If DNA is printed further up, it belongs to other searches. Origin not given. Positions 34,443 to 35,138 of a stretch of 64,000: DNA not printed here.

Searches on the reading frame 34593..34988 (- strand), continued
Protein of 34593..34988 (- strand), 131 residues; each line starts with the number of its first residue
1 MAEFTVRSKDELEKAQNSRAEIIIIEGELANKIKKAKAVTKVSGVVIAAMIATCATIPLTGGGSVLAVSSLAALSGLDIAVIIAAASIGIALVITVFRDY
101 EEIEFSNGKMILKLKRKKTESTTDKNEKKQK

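Call 108: search_protein_families(proteins=[L050:2413-2754:+, L050:2757-3380:+, L050:3377-3910:+, L057:1625-2167:+, L057:2855-3409:+, L057:5420-7153:+, L060:2038-2655:+, L060:2652-3206:+, L064:2057-2686:+, L064:5540-7072:+], library=phrogs, max_evalue=0.00001)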
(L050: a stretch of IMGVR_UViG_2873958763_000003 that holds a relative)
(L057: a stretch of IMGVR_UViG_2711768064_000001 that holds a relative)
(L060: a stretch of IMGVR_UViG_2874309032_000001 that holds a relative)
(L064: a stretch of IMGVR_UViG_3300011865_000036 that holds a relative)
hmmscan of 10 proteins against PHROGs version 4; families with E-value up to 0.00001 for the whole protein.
L050:2413-2754:+ (113 aa): 1 family
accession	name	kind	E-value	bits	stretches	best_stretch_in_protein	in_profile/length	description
phrog_126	-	lysis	2.1e-31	109.1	1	4-111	2-110/114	holin/anti-holin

L050:2757-3380:+ (207 aa): 9 families
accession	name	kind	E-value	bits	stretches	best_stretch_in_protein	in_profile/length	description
phrog_181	-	lysis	1.5e-81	276.5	1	1-206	332-530/769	endolysin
phrog_26317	-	unknown function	8.1e-42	143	1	97-207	6-118/119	-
phrog_9506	-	lysis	1.5e-23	85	1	105-204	72-191/330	endolysin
phrog_3201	-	tail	4.5e-21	75.3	1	15-199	2016-2198/2408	tail fiber protein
phrog_317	-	lysis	6.1e-21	76.1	1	77-203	228-356/492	endolysin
phrog_1519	-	lysis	3.8e-20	73.5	1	78-203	236-377/502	endolysin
phrog_14712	-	moron, auxiliary metabolic gene and host takeover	5.1e-20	72.9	1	110-203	81-184/322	chitinase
phrog_34417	-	unknown function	4.8e-17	63.1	1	102-204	73-193/326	-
phrog_12261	-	unknown function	1.1e-14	55.3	1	126-188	14-76/76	-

L050:3377-3910:+ (177 aa): 2 families
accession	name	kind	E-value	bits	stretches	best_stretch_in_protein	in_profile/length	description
phrog_214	-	lysis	2.3e-44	152.3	1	10-173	11-175/176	Rz-like spanin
phrog_3001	-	lysis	1.5e-06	29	1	139-176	20-57/70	Rz-like spanin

L057:1625-2167:+ (180 aa): 2 families
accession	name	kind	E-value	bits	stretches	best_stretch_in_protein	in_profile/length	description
phrog_315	-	lysis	1.6e-49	170.1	1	2-178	334-485/677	endolysin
phrog_12853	-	unknown function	8.1e-49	166.4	1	2-130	2-130/131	-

L057:2855-3409:+ (184 aa): 11 families
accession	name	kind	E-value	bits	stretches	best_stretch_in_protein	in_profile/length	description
phrog_518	-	transcription regulation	9.8e-79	265.6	1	1-180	2-174/268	Rha-like transcriptional regulator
phrog_20738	-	transcription regulation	6.5e-37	127.5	1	85-182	4-101/103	anti-repressor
phrog_18886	-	unknown function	3.3e-23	83.5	1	13-119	7-112/269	-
phrog_2657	-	transcription regulation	4.6e-21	76.2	1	6-129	5-123/243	transcriptional regulator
phrog_373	-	transcription regulation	6.1e-21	76.1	1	2-115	77-190/373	anti-repressor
phrog_995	-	transcription regulation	8.1e-20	72.5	1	16-121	112-212/307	transcriptional regulator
phrog_821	-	transcription regulation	3e-14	54.2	1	16-120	155-254/324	transcriptional regulator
phrog_15204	-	transcription regulation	3.3e-12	47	1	1-59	13-69/79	anti-repressor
phrog_63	-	transcription regulation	7.9e-11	42.9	1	18-117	126-222/431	anti-repressor Ant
phrog_10324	-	transcription regulation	7.2e-08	33.6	1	26-105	7-86/205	anti-repressor Ant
phrog_8244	-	unknown function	7.3e-08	32.9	1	16-121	149-250/383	-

L057:5420-7153:+ (577 aa): 6 families
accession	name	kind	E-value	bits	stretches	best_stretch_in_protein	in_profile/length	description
phrog_9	-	head and packaging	1.5e-197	660.1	1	14-569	169-676/812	terminase large subunit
phrog_2699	-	head and packaging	8.5e-92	308.4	1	261-576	8-314/315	terminase large subunit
phrog_4914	-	head and packaging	6.9e-70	235.9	1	3-188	2-191/213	terminase large subunit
phrog_7331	-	head and packaging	9.6e-42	142.2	1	465-577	3-113/113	terminase large subunit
phrog_10517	-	head and packaging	1.5e-38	133.5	1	9-157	34-178/207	terminase large subunit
phrog_2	-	head and packaging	2.3e-10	40.9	1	71-439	256-525/807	terminase large subunit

L060:2038-2655:+ (205 aa): 9 families
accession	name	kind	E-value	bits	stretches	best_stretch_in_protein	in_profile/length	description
phrog_181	-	lysis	5.3e-88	297.8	1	1-204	332-531/769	endolysin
phrog_26317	-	unknown function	3.6e-59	198.9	1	89-205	1-119/119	-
phrog_12261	-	unknown function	1.3e-27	96.8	1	123-185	14-76/76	-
phrog_317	-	lysis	2.1e-24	87.5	1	6-201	198-357/492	endolysin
phrog_9506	-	lysis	1.2e-23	85.3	2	106-201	78-191/330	endolysin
phrog_1519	-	lysis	2.2e-23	84.1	1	8-201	205-378/502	endolysin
phrog_34417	-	unknown function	2.2e-20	74.1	1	97-201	71-193/326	-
phrog_14712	-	moron, auxiliary metabolic gene and host takeover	2e-18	67.6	1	106-201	80-185/322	chitinase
phrog_3201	-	tail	5.9e-18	65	1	24-200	2025-2202/2408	tail fiber protein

L060:2652-3206:+ (184 aa): 4 families
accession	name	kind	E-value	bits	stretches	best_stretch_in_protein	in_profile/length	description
phrog_312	-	lysis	1.3e-58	198.9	1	5-172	2-172/173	Rz-like spanin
phrog_17598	-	lysis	1.9e-54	182.8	1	1-93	1-93/94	Rz-like spanin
phrog_14926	-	unknown function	1.7e-47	160.9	1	91-178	1-88/89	-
phrog_36833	-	unknown function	6.1e-08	34.1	1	121-168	26-74/80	-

L064:2057-2686:+ (209 aa): 9 families
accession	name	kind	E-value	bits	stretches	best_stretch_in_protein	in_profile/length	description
phrog_181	-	lysis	1e-87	296.9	1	1-208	332-530/769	endolysin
phrog_26317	-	unknown function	6e-39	133.7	1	92-209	4-118/119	-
phrog_12261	-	unknown function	1.4e-23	83.9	1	129-190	15-76/76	-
phrog_9506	-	lysis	8.8e-21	75.9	1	18-206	21-191/330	endolysin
phrog_317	-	lysis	8.2e-20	72.4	1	6-205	198-356/492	endolysin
phrog_3201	-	tail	3.6e-18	65.7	1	18-202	2019-2199/2408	tail fiber protein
phrog_14712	-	moron, auxiliary metabolic gene and host takeover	3.2e-17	63.7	1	107-201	76-180/322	chitinase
phrog_1519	-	lysis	9.3e-17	62.3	1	8-205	205-377/502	endolysin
phrog_34417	-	unknown function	9.4e-14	52.3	1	107-204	76-191/326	-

L064:5540-7072:+ (510 aa): 4 families
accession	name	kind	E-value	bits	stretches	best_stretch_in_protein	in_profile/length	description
phrog_9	-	head and packaging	8.1e-110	369.9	1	7-500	183-674/812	terminase large subunit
phrog_2699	-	head and packaging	7.7e-82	275.7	1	211-507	13-310/315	terminase large subunit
phrog_7331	-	head and packaging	1.1e-17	64.7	1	414-508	17-111/113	terminase large subunit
phrog_4914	-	head and packaging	5.6e-14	53.2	1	53-152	106-210/213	terminase large subunit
